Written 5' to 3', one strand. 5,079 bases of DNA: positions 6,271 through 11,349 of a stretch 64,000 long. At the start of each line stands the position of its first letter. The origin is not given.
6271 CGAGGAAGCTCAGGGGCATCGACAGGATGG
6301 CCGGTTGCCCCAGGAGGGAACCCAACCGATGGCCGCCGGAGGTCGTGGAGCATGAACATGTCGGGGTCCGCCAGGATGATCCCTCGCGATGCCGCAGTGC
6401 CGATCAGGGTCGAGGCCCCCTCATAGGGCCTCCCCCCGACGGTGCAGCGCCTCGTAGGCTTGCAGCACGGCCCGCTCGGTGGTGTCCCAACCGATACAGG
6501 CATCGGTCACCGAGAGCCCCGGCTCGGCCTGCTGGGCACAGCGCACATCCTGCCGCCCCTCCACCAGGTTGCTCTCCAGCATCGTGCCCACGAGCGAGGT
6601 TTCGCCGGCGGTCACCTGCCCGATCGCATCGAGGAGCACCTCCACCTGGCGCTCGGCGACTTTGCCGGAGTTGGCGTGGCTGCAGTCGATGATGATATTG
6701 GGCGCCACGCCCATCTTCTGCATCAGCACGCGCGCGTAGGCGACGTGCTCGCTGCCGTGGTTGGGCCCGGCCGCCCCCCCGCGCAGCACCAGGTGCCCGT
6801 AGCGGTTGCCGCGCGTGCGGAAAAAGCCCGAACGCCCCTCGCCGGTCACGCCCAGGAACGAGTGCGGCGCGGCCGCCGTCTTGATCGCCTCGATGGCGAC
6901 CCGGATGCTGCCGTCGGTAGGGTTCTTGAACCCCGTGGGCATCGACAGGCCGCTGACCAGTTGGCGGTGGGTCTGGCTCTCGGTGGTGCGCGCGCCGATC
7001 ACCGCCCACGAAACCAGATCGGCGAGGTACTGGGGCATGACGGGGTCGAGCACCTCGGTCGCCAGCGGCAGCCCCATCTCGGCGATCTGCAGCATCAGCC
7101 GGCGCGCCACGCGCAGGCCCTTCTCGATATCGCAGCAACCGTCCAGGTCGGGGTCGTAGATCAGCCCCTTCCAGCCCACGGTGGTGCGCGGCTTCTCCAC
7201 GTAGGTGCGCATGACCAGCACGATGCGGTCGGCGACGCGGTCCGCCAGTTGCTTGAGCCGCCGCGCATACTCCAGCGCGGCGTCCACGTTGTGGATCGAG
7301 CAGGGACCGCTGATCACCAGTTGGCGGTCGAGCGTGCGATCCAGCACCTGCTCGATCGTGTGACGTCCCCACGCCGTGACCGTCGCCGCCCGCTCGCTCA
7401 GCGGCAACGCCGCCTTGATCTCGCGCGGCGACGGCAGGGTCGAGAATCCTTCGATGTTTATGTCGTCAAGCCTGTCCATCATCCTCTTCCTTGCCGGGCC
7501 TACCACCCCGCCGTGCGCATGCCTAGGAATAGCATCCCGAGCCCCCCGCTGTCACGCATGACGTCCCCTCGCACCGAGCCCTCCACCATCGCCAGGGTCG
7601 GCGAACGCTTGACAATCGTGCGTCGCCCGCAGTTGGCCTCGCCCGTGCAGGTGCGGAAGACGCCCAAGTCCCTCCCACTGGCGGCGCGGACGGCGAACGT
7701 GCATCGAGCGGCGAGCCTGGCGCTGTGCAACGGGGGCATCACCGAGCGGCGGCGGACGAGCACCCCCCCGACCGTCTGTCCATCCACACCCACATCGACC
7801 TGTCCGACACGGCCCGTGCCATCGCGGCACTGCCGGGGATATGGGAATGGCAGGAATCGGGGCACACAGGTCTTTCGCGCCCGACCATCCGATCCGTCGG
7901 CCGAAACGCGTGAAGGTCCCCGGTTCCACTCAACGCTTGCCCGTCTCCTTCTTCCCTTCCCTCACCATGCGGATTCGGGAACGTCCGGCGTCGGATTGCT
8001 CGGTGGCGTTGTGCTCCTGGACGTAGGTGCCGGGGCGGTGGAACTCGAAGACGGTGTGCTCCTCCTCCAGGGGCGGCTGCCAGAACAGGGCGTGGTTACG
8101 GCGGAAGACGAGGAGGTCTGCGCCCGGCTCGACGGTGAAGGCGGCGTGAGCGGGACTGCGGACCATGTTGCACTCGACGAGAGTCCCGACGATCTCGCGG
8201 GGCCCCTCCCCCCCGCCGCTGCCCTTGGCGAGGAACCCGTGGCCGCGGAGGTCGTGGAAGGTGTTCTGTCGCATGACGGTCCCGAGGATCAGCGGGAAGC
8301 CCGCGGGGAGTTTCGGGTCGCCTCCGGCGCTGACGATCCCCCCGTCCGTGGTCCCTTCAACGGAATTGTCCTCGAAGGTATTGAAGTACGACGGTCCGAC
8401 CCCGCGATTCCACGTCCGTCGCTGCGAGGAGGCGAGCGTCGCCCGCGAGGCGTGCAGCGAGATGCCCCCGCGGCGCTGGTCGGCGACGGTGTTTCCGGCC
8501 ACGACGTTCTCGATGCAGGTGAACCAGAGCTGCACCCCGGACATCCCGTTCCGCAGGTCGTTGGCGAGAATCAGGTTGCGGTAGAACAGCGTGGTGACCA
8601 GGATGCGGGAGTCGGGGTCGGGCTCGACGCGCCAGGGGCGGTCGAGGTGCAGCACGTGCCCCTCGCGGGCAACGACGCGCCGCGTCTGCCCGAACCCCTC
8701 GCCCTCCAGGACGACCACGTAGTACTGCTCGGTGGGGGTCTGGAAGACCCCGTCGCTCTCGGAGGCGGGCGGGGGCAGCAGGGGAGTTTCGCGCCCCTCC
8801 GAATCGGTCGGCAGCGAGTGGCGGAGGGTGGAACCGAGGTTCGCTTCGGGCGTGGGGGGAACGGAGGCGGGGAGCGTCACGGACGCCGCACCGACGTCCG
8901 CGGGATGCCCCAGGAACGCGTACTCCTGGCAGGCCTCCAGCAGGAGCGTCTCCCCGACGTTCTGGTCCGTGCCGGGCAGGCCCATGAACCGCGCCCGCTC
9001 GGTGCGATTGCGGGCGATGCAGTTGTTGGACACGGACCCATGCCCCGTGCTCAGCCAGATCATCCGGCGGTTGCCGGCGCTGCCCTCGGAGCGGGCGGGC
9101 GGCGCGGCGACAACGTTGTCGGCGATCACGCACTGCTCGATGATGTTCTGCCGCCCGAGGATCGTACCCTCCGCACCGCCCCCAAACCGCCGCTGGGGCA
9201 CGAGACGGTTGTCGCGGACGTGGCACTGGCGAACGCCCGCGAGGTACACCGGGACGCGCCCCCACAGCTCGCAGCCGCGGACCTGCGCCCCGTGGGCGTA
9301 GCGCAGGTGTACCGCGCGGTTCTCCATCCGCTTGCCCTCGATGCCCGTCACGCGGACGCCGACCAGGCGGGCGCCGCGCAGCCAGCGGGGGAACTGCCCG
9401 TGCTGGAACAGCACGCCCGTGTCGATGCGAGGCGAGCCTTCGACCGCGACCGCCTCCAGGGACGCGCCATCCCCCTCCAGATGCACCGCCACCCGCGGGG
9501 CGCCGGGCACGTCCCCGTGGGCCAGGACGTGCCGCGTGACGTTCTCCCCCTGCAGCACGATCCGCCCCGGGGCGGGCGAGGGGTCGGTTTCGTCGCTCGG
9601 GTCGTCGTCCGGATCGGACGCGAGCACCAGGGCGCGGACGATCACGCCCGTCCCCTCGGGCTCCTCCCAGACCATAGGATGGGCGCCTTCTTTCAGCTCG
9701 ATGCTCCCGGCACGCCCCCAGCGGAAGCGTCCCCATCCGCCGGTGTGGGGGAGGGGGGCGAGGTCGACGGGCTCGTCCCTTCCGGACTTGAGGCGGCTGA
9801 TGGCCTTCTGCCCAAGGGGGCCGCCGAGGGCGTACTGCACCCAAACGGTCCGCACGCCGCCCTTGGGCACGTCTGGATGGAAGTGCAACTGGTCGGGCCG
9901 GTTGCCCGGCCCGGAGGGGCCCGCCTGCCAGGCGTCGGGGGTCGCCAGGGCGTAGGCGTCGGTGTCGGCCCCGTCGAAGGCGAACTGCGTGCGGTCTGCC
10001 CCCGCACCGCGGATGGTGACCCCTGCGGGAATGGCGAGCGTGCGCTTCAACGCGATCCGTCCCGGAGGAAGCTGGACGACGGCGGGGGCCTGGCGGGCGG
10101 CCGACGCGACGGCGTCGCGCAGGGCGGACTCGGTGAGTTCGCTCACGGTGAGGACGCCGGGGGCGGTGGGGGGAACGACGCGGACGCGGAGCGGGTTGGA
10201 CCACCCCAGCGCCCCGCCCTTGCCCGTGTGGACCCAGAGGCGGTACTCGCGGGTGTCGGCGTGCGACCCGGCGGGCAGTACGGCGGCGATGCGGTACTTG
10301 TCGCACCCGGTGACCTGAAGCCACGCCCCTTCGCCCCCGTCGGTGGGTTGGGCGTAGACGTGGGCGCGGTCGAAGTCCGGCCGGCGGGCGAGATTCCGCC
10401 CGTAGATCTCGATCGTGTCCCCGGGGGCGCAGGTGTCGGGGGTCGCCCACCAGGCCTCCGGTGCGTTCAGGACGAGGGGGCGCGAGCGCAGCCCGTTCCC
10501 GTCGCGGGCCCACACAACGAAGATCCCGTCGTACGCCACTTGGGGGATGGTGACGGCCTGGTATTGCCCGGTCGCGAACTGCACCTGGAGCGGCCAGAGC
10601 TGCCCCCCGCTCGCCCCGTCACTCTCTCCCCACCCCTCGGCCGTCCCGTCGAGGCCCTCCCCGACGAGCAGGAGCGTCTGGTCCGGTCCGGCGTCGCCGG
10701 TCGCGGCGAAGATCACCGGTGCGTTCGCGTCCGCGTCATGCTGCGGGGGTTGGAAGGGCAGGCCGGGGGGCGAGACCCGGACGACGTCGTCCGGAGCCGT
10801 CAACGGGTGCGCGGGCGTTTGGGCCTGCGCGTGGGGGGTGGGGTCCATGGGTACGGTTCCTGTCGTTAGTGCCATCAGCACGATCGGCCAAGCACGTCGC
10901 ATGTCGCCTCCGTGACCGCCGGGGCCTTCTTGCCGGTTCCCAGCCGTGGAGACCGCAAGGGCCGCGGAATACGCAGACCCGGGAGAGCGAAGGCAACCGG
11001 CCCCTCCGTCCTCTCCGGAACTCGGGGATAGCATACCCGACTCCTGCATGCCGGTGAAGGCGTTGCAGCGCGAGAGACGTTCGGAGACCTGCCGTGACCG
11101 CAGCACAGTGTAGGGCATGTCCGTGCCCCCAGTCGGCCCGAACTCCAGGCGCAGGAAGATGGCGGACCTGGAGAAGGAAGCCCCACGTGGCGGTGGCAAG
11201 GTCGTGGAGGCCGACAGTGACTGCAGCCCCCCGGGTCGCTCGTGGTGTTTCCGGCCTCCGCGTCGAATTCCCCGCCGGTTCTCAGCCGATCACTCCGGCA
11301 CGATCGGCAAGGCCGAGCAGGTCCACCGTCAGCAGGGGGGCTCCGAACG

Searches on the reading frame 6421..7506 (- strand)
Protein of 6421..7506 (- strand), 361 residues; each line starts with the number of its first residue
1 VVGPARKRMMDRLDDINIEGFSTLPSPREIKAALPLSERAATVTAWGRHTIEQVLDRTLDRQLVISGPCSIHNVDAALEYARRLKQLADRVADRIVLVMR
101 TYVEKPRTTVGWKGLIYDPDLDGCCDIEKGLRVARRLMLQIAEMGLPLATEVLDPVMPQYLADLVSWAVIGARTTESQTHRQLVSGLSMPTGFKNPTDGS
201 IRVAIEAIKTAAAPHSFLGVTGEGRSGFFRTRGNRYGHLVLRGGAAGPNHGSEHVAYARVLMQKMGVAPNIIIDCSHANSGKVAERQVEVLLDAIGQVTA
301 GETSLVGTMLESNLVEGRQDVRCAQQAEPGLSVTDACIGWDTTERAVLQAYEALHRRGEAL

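Call 14: search_protein_families(library=pfam, proteins=[window:6421-7506:-], max_evalue=0.001)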
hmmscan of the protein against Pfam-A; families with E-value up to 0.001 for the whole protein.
window:6421-7506:- (361 aa): 1 family
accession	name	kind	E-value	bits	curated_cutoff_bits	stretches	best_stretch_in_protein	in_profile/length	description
PF00793.26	DAHP_synth_1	-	4.3e-74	249.3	25.5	1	60-345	16-267/270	DAHP synthetase I family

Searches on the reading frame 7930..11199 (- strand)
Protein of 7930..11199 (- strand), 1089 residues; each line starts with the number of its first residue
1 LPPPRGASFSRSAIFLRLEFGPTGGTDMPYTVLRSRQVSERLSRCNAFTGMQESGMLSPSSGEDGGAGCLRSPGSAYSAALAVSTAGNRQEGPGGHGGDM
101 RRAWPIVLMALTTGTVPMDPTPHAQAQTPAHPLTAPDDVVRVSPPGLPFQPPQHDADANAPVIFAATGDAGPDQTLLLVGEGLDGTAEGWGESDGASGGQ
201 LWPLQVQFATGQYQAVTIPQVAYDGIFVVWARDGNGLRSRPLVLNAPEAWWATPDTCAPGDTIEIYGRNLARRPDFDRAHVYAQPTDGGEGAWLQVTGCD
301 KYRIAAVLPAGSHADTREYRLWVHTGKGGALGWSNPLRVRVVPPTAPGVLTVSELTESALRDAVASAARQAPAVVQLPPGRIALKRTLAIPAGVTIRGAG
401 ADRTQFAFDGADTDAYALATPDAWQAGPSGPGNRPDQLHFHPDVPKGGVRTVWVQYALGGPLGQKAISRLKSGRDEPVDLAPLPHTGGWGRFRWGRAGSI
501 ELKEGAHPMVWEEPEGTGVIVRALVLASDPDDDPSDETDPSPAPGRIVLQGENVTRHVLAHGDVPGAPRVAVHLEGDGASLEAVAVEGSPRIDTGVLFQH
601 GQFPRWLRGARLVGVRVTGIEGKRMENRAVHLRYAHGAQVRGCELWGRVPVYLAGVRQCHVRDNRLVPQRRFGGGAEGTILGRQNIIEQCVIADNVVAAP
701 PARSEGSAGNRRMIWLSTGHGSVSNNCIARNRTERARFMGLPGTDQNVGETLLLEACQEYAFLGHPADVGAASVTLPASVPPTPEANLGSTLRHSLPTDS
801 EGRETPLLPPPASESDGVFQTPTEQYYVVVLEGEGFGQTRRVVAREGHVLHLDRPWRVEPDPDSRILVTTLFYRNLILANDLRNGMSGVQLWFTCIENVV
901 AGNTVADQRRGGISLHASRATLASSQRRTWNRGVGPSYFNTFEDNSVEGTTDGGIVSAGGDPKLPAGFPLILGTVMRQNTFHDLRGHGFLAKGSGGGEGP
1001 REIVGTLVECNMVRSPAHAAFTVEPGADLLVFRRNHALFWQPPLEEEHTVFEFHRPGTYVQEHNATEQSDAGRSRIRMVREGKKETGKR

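Call 14: search_protein_families(library=pfam, proteins=[window:7930-11199:-], max_evalue=0.001)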
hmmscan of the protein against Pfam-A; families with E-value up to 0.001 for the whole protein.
window:7930-11199:- (1089 aa): 2 families
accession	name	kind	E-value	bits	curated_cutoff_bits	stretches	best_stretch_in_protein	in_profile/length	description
PF13229.12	Beta_helix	-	5.3e-07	29.8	25.9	0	877-995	36-148/158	Right handed beta helix region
PF05048.19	NosD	-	8.1e-06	25.9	23.6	0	620-731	51-149/212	Periplasmic copper-binding protein (NosD)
